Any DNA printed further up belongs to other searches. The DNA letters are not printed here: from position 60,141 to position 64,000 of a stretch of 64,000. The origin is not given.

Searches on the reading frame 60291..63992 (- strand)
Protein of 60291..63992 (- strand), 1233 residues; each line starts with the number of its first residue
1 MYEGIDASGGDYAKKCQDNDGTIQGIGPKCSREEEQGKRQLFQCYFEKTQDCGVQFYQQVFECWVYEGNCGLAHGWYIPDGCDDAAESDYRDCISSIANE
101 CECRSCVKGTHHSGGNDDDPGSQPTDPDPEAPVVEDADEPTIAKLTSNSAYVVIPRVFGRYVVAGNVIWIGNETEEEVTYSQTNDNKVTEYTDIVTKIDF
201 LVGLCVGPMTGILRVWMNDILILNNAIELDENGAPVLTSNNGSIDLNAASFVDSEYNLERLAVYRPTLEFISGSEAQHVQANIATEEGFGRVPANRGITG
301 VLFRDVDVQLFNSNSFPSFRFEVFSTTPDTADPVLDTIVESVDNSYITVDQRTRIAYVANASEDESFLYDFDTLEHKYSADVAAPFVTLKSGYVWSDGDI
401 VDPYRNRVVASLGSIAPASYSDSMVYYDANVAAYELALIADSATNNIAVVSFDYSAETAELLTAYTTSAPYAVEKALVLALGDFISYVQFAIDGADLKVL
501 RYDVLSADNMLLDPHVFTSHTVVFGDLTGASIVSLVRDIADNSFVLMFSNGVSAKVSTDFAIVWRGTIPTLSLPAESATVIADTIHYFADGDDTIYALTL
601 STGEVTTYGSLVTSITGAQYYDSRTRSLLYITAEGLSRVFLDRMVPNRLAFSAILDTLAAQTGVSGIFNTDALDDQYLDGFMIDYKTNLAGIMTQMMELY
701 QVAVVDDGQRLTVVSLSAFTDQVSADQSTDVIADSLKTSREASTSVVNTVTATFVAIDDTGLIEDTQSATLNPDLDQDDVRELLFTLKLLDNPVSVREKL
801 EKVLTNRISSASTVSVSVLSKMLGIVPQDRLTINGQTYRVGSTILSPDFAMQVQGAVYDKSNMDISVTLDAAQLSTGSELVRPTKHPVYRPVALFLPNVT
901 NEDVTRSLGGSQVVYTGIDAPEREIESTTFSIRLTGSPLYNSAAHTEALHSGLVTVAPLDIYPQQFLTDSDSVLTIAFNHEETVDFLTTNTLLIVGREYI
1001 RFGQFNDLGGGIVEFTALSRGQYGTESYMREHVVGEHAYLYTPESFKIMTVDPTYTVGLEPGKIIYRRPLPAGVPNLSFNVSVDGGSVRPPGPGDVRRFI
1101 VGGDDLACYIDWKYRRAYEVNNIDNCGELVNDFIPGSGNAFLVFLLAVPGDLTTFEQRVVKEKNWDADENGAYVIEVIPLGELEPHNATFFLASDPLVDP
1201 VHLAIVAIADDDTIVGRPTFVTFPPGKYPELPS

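Call 3: search_protein_families(library=pfam, proteins=[window:60291-63992:-], max_evalue=0.01)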
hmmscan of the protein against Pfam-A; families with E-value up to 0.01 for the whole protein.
window:60291-63992:- (1233 aa): 1 family
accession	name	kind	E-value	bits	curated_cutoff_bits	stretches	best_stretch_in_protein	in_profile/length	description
PF23666.2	Rcc01698_C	-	0.00013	22.6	27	1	981-1037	36-96/98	Rcc01698-like, C-terminal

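Call 4: search_protein_families(library=phrogs, proteins=[window:60291-63992:-], max_evalue=0.001)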
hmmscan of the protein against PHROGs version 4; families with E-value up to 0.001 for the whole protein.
window:60291-63992:- (1233 aa): 1 family
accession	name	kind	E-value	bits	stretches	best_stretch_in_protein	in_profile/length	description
phrog_4271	-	tail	1.1e-25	90.6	2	150-342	60-221/1309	tail protein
